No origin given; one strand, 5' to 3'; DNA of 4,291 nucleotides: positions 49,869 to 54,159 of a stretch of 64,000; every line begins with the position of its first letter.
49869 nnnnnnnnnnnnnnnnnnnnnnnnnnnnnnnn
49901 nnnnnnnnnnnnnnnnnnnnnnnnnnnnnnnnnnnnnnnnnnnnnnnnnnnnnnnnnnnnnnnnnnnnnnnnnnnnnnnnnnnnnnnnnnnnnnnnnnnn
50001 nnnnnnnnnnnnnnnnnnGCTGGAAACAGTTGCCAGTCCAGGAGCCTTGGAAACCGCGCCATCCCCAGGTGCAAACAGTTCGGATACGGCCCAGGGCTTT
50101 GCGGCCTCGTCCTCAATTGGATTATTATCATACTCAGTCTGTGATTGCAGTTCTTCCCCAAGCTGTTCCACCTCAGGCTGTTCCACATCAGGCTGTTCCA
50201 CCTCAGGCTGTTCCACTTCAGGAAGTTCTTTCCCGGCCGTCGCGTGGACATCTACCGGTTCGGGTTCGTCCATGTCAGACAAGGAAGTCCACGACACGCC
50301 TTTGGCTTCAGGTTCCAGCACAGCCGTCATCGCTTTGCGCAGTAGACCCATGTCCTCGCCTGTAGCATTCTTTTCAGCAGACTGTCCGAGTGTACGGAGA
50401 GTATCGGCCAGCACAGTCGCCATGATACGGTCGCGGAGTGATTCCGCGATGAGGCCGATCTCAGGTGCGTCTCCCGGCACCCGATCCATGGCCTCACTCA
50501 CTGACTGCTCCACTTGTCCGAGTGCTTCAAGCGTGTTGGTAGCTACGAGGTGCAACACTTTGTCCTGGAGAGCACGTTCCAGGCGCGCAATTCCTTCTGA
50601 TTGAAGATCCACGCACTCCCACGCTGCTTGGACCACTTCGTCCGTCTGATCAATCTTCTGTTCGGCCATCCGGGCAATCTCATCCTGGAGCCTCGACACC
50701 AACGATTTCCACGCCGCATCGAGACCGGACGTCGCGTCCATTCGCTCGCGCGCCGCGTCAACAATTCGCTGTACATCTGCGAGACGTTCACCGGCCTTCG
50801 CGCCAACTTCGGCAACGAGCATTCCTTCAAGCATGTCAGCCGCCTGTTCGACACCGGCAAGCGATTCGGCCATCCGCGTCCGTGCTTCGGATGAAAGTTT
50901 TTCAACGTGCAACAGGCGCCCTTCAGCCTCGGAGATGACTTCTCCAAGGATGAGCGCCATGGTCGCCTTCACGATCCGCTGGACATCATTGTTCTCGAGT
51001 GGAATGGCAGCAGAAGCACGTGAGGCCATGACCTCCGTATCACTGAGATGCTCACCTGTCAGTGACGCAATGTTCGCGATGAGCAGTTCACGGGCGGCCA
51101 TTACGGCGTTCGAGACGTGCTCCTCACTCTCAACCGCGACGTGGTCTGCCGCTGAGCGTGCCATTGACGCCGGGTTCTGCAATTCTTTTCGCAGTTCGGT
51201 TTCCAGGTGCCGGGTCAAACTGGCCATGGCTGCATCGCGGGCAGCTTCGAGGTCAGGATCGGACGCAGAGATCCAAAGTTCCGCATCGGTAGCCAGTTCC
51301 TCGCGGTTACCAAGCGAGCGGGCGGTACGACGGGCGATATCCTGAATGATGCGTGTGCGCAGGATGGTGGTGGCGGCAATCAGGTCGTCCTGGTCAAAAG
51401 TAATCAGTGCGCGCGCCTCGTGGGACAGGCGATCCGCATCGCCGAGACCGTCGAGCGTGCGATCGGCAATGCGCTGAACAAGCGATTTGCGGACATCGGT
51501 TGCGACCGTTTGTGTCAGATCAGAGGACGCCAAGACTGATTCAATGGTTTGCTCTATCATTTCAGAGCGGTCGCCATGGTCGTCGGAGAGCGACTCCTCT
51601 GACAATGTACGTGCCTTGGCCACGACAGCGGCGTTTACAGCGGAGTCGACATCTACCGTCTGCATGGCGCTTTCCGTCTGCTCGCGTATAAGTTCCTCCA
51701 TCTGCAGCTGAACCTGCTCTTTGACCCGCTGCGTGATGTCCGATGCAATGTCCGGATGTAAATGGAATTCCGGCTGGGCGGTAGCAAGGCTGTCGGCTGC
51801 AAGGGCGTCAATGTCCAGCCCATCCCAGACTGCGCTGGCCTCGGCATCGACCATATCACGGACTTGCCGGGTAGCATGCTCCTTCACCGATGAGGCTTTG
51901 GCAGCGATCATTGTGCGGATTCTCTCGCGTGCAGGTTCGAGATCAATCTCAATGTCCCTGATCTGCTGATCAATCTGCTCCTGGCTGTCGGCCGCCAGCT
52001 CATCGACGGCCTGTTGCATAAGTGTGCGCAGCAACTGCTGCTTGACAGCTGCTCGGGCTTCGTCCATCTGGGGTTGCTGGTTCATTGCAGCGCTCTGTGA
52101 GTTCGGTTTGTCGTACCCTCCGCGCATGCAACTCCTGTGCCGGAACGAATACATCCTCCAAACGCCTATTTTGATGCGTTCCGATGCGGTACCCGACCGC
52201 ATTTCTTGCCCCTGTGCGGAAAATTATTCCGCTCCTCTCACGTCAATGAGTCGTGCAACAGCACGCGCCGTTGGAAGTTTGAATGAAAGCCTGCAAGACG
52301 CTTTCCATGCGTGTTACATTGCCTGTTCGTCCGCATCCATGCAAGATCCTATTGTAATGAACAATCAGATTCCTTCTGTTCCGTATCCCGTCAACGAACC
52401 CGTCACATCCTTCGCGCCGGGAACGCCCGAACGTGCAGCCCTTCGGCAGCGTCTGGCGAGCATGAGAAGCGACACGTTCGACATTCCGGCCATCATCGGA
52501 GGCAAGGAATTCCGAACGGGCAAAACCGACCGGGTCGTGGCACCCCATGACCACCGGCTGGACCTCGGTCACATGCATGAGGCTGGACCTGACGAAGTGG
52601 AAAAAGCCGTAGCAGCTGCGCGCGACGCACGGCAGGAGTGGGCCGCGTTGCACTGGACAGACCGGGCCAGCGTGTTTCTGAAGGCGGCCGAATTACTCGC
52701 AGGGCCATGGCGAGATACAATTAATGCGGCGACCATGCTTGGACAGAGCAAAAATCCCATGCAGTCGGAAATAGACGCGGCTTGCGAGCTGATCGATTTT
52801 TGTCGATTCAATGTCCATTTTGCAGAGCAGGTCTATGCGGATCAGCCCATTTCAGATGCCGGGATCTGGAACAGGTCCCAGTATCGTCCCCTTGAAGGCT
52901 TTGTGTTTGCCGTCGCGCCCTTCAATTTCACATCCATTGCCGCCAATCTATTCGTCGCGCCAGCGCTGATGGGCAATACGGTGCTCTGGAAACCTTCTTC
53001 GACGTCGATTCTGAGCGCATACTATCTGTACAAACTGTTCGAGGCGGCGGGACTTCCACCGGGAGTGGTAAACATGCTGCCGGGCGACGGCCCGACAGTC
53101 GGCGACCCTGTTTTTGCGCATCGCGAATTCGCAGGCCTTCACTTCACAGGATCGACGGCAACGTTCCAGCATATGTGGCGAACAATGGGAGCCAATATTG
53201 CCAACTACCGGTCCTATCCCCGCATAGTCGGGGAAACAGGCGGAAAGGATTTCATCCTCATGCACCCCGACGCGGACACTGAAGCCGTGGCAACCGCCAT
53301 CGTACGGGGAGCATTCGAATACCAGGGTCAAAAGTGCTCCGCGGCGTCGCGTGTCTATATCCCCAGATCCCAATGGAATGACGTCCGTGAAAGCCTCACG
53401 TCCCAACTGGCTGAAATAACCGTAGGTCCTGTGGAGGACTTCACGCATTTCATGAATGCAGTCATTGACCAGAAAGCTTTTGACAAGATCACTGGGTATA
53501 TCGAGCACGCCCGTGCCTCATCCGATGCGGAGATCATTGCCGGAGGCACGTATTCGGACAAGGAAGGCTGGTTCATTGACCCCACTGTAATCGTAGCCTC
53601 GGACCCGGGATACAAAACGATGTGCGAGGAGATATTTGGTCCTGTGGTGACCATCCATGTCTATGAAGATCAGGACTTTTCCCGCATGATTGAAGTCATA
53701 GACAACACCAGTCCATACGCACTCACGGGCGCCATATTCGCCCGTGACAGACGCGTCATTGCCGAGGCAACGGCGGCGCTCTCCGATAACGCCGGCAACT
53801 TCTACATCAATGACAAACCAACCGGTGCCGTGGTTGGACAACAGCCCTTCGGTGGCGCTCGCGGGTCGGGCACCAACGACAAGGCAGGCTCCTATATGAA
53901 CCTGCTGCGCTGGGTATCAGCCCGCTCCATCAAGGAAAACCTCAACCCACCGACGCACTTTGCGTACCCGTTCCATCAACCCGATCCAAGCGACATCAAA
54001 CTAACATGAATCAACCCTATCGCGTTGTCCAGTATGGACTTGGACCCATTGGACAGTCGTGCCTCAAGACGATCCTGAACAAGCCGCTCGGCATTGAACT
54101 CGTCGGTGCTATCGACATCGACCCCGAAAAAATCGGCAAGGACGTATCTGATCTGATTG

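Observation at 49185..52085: Orphan giant GvpL/GvpF-domain protein with no other gas-vesicle genes in 64 kb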

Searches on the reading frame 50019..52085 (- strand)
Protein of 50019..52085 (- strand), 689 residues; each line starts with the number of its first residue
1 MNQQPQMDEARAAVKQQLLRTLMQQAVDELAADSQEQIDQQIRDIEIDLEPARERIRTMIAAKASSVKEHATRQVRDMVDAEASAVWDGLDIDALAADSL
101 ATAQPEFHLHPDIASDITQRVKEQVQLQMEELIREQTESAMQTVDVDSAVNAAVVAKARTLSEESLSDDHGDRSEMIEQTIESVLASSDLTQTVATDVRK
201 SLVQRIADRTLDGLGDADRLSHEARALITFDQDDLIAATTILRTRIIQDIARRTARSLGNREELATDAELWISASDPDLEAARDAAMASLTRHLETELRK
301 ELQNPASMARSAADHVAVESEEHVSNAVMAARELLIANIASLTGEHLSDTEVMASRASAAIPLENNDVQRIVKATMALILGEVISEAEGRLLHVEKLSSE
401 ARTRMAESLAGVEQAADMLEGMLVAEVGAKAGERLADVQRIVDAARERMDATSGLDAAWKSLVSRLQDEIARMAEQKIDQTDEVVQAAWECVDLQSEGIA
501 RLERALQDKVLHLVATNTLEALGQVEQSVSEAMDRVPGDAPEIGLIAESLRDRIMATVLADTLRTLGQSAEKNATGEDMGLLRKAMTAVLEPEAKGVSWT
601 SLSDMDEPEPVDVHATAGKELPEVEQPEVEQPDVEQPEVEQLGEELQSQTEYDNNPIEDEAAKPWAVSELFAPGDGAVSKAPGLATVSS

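Call 30: search_protein_representatives(protein=window:50019-52085:-)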
Query: 689 residues. Proteins with E-value up to 0.001 (for the whole library): 24; up to 1e-10: 14; up to 1e-30: 7. The best 24 are listed.
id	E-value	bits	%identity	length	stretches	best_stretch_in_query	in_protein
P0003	5.9e-209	712.6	59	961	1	1-682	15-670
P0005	1.1e-73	265.9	37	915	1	7-676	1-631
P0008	5.9e-55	204.1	27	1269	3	14-499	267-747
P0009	4.4e-37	145.1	29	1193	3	48-520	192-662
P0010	1.6e-34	136.6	27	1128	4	65-539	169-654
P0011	3.1e-34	135.7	27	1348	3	172-500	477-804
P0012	3.6e-33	132.2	29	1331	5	157-503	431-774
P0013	1.6e-30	123.4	27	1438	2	6-537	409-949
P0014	6.7e-27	111.5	27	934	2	339-571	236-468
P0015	2.7e-24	102.8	27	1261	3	317-565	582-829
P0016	1.7e-19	87.0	30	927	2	276-575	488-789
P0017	2.3e-17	80.0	27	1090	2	273-542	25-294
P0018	6.0e-15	72.0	27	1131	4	200-510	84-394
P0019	1.1e-14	71.1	31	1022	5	194-364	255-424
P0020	1.9e-10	57.1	25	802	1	194-437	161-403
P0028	6.6e-05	38.8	27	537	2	199-306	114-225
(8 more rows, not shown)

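Call 31: search_protein_families(library=pfam, proteins=[P0008, P0009, P0010, P0011, P0013, P0014, P0016, P0017], max_evalue=0.01)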
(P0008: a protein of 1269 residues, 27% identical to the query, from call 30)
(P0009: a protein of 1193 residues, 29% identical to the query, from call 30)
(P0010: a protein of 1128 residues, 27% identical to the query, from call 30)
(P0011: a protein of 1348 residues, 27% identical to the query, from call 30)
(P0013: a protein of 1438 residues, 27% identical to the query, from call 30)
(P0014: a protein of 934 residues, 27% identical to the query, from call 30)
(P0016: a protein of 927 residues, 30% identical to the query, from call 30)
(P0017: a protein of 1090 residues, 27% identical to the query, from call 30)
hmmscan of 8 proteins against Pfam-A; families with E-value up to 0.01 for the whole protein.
P0008 (1269 aa): 1 family
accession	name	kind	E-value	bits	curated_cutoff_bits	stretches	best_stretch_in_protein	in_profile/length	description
PF06386.16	GvpL_GvpF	-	3.1e-37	129.4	23.6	1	996-1253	2-245/245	Gas vesicle synthesis protein GvpL/GvpF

P0009 (1193 aa): 1 family
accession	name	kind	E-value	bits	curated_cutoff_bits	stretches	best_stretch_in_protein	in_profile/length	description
PF06386.16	GvpL_GvpF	-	1.9e-44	153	23.6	1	917-1177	2-245/245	Gas vesicle synthesis protein GvpL/GvpF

P0010 (1128 aa): 1 family
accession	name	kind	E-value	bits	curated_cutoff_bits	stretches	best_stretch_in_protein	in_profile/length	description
PF06386.16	GvpL_GvpF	-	1.2e-39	137.2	23.6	1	860-1114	2-245/245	Gas vesicle synthesis protein GvpL/GvpF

P0011 (1348 aa): 1 family
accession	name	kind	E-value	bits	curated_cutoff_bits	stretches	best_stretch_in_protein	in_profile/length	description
PF06386.16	GvpL_GvpF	-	3e-36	126.1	23.6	1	1091-1332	2-245/245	Gas vesicle synthesis protein GvpL/GvpF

P0013 (1438 aa): 1 family
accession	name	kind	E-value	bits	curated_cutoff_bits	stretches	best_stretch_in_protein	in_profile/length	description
PF06386.16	GvpL_GvpF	-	5.9e-41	141.5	23.6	1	1169-1423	2-244/245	Gas vesicle synthesis protein GvpL/GvpF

P0014 (934 aa): 1 family
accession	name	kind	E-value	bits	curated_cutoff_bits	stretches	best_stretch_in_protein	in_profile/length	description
PF06386.16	GvpL_GvpF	-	2.2e-43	149.5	23.6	1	684-920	2-245/245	Gas vesicle synthesis protein GvpL/GvpF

P0016 (927 aa): 0 families

P0017 (1090 aa): 1 family
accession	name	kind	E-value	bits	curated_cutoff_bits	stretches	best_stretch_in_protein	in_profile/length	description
PF06386.16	GvpL_GvpF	-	4.4e-52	178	23.6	1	819-1080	1-245/245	Gas vesicle synthesis protein GvpL/GvpF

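Call 34: find_encoding_contigs(protein=P0008, flank=10000, max_places=2)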
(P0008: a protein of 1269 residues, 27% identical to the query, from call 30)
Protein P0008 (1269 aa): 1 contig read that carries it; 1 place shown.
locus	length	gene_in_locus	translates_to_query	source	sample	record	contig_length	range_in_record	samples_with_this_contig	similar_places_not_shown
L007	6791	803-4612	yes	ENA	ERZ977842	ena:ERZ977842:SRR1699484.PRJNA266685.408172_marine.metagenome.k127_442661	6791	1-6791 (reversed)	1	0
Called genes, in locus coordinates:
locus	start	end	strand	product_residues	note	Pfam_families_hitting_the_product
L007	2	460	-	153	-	?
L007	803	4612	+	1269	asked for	PF06386:GvpL_GvpF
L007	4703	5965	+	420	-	PF12704:MacB_PCD, PF02687:FtsX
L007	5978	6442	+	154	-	PF00578:AhpC-TSA, PF08534:Redoxin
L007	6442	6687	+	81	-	PF02597:ThiS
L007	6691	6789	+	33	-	?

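Call 35: find_encoding_contigs(protein=P0017, flank=10000, max_places=2)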
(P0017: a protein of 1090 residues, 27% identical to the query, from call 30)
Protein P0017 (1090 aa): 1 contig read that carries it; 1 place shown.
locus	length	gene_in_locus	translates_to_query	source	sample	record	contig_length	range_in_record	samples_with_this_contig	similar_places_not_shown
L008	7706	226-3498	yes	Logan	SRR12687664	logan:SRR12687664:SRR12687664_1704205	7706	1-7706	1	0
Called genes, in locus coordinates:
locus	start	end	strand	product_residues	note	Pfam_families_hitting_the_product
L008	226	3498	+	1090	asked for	PF06386:GvpL_GvpF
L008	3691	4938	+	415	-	PF12704:MacB_PCD, PF02687:FtsX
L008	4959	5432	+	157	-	PF00578:AhpC-TSA, PF08534:Redoxin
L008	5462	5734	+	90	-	PF02597:ThiS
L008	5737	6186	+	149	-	PF02391:MoaE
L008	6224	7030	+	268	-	PF00392:GntR, PF13545:HTH_Crp_2 (faint), PF25213:HVO_A0261_N (faint), PF07702:UTRA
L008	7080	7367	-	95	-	PF00581:Rhodanese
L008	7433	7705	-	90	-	?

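Call 36: find_encoding_contigs(protein=P0020, flank=10000, max_places=2)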
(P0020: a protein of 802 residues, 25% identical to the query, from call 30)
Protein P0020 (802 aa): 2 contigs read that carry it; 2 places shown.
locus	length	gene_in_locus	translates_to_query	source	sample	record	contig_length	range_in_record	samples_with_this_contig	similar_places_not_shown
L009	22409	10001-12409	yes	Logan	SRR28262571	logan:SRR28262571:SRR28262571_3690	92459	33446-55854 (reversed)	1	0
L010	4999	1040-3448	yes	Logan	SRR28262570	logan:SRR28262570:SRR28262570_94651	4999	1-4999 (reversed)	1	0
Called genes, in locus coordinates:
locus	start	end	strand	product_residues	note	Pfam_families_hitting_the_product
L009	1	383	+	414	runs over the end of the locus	PF01946:Thi4 (faint), PF01266:DAO, PF13450:NAD_binding_8 (faint)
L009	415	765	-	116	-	PF01740:STAS, PF13466:STAS_2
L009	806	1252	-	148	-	PF01740:STAS, PF13466:STAS_2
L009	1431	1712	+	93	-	-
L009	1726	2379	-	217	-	PF04116:FA_hydroxylase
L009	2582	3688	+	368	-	PF00383:dCMP_cyt_deam_1, PF14437:MafB19-deam (weak), PF01872:RibD_C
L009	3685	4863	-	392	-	PF08668:HDOD, PF01966:HD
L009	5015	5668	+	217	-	PF00677:Lum_binding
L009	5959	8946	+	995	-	PF00041:fn3 (faint), PF16655:PhoD_N (faint), PF16656:Pur_ac_phosph_N (faint), PF24489:Ig_J_second (faint), PF25788:Ig_Rha78A_N (faint), PF18962:Por_Secre_tail (weak)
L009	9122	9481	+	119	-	PF01740:STAS, PF13466:STAS_2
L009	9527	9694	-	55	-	-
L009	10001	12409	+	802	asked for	PF06386:GvpL_GvpF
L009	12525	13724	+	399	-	PF01053:Cys_Met_Meta_PP, PF00155:Aminotran_1_2 (weak), PF00266:Aminotran_5 (faint)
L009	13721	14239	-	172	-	-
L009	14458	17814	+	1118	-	PF07494:Reg_prop (faint), PF08450:SGL (faint), PF23748:Beta-prop_LRRK2 (faint), PF07495:Y_Y_Y, PF00512:HisKA, PF02518:HATPase_c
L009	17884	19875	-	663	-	PF00933:Glyco_hydro_3, PF01915:Glyco_hydro_3_C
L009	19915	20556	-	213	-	PF00440:TetR_N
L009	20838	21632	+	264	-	PF03741:TerC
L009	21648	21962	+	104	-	-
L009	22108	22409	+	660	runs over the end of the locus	PF00144:Beta-lactamase, PF11954:DUF3471 (faint)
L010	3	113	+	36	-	?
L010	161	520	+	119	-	PF01740:STAS, PF13466:STAS_2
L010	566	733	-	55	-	-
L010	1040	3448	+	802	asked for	PF06386:GvpL_GvpF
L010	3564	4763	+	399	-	PF01053:Cys_Met_Meta_PP, PF00155:Aminotran_1_2 (weak), PF00266:Aminotran_5 (faint)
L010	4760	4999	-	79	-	?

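Call 37: find_encoding_contigs(protein=P0012, flank=10000, max_places=2)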
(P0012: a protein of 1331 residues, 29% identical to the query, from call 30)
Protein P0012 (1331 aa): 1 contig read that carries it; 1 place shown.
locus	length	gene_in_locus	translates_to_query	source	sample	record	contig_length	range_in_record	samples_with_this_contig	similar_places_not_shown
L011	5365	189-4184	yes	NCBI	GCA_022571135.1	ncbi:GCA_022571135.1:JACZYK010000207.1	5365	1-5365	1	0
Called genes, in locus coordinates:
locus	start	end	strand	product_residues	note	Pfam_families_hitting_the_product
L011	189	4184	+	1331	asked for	PF06386:GvpL_GvpF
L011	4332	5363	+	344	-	?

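Call 64: search_protein_families(library=pfam, proteins=[window:50286-52085:-, P0020, P0012], max_evalue=10)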
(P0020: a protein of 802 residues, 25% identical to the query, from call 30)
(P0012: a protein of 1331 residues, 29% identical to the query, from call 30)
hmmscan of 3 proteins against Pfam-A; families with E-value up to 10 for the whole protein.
window:50286-52085:- (600 aa): 5 families
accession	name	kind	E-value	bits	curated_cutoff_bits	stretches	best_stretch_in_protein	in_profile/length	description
PF11819.13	CUPID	-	0.01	16.3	22.4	1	105-164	70-130/136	Cytohesin Ubiquitin Protein Inducing Domain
PF10474.15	Syndetin_C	-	0.11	12.6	38.4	1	179-243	106-171/234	Syndetin, C-terminal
PF22482.2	AsnC_trans_reg_3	-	0.16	12.5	24.4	1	540-571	34-65/95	PF0864 C-terminal dimeric alpha+beta barrel domain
PF08766.16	DEK_C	-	0.93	9.9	24.8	1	175-206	4-35/54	DEK C terminal domain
PF08702.15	Fib_alpha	-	1.1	9.9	29.9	1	437-509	57-128/143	Fibrinogen alpha/beta chain family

P0020 (802 aa): 4 families
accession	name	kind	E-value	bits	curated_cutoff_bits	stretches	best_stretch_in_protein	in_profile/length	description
PF06386.16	GvpL_GvpF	-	6.5e-32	111.9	23.6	1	527-795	1-244/245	Gas vesicle synthesis protein GvpL/GvpF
PF14046.11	NR_Repeat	-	0.19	12.2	27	1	406-430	9-31/48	Nuclear receptor repeat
PF16565.11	MIT_C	-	0.22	11.9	25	1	618-695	12-89/142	Phospholipase D-like domain at C-terminus of MIT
PF00542.24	Ribosomal_L12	-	7.3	7.4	25.9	2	114-169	5-57/67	Ribosomal protein L7/L12 C-terminal domain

P0012 (1331 aa): 5 families
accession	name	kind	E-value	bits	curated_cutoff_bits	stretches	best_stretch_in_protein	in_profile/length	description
PF06386.16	GvpL_GvpF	-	4.3e-42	145.3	23.6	1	1058-1318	2-245/245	Gas vesicle synthesis protein GvpL/GvpF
PF22094.2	CED4_WHD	-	0.0034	17.9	26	1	76-129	28-81/95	CED4, winged-helix domain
PF25056.1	DUF7793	-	0.0081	16.6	26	1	467-536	24-93/113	Domain of unknown function (DUF7793)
PF10078.15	DUF2316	-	0.048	14.4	26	1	293-342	9-53/89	Uncharacterized protein conserved in bacteria (DUF2316)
PF13090.12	PP_kinase_C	-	0.098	12.6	25.8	1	262-351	68-154/172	Polyphosphate kinase C-terminal domain 2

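Call 81: find_encoding_contigs(protein=P0013, flank=10000, max_places=2)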
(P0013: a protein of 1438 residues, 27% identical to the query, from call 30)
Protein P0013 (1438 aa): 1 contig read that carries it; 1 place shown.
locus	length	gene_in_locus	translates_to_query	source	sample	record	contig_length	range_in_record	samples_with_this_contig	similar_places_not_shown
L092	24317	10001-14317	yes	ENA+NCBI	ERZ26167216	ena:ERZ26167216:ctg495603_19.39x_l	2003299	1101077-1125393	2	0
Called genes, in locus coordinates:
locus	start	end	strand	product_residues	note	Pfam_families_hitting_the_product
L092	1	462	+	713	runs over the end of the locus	PF22745:Nlig-Ia, PF01653:DNA_ligase_aden, PF03120:OB_DNA_ligase, PF03119:DNA_ligase_ZBD (weak), PF14520:HHH_5 (faint), PF12826:HHH_2, PF00533:BRCT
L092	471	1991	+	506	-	PF00474:SSF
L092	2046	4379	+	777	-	PF07697:7TMR-HDED, PF07698:7TM-7TMR_HD, PF01966:HD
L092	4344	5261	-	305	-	PF00392:GntR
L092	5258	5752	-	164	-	-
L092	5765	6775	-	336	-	PF01113:DapB_N (weak), PF19328:DAP_DH_C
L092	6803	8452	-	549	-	PF00171:Aldedh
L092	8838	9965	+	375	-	-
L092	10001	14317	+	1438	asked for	PF27248:MJ1674_2nd (faint), PF06386:GvpL_GvpF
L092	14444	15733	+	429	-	PF12704:MacB_PCD, PF02687:FtsX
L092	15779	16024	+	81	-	PF02597:ThiS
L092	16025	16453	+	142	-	PF02391:MoaE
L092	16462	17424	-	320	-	PF01259:SAICAR_synt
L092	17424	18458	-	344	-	PF00356:LacI, PF00532:Peripla_BP_1, PF13407:Peripla_BP_4, PF13377:Peripla_BP_3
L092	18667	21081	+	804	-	PF00403:HMA, PF00122:E1-E2_ATPase, PF00702:Hydrolase, PF08282:Hydrolase_3 (faint)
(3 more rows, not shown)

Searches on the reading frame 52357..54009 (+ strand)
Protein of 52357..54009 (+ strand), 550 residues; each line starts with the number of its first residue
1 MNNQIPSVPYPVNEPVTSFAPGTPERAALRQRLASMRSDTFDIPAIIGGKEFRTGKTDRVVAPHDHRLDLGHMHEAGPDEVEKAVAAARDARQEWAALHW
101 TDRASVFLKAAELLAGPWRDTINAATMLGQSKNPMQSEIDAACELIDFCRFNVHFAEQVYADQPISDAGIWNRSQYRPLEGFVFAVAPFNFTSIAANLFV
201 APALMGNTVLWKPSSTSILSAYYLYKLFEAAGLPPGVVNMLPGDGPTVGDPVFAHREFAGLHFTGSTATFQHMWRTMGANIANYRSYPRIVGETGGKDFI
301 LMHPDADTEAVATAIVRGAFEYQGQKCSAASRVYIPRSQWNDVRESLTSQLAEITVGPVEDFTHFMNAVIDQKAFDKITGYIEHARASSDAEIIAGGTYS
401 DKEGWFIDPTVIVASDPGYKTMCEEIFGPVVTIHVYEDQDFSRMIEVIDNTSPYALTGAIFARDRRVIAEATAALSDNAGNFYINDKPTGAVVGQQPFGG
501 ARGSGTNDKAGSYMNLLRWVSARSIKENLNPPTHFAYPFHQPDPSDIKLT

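Call 60: search_protein_families(library=ncbifam, proteins=[window:52357-54009:+], max_evalue=0.00001)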
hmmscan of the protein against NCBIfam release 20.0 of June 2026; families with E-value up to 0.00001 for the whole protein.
window:52357-54009:+ (550 aa): 39 families (the best 25 are shown)
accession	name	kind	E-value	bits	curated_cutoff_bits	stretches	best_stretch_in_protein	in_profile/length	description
TIGR01236.1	D1pyr5carbox1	equivalog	2e-238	792.4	613.6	1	13-540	2-532/533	L-glutamate gamma-semialdehyde dehydrogenase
NF002852.0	PRK03137.1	subfamily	1.1e-107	361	648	1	13-528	7-513/514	L-glutamate gamma-semialdehyde dehydrogenase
TIGR01237.1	D1pyr5carbox2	equivalog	1.2e-95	321.3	659.65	1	13-528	3-510/511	L-glutamate gamma-semialdehyde dehydrogenase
NF008869.0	PRK11904.1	equivalog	1.2e-82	278.2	747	1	25-528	536-1027/1042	bifunctional proline dehydrogenase/L-glutamate gamma-semialdehyde dehydrogenase PutA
TIGR01238.1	D1pyr5carbox3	equivalog_domain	2e-70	237.8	485.2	1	27-522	22-498/500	L-glutamate gamma-semialdehyde dehydrogenase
NF008772.0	PRK11809.1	equivalog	6.2e-67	226.2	1750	1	36-524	640-1111/1318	trifunctional transcriptional regulator/proline dehydrogenase/L-glutamate gamma-semialdehyde dehydrogenase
NF006916.0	PRK09407.1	equivalog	1.8e-64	218.2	521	1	51-527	29-492/526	succinic semialdehyde dehydrogenase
NF010000.0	PRK13473.1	subfamily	2.9e-64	217.4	615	1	53-506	14-452/475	aminobutyraldehyde dehydrogenase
TIGR01804.1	BADH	equivalog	3.7e-60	203.7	668.6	1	55-509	12-454/467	betaine-aldehyde dehydrogenase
NF042993.1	AlphKGSA_gudD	equivalog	1.7e-59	201.8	770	1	53-507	16-460/481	alpha-ketoglutaric semialdehyde dehydrogenase GucD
TIGR02299.1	HpaE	equivalog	8.3e-58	196.1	638.35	1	61-513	21-463/488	5-carboxymethyl-2-hydroxymuconate semialdehyde dehydrogenase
NF045736.1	PaDhStyDRhodo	equivalog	4.2e-57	193.8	800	1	69-509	30-460/479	phenylacetaldehyde dehydrogenase StyD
NF009725.0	PRK13252.1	equivalog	4.8e-55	186.9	593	1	54-526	20-478/488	betaine-aldehyde dehydrogenase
NF052305.1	DioxValDhHalo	equivalog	4.1e-53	181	750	1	52-507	16-460/483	2,5-dioxovalerate dehydrogenase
NF040792.1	glyc_ald_dh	equivalog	6e-53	180.5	760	1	70-491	29-440/488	D-glyceraldehyde dehydrogenase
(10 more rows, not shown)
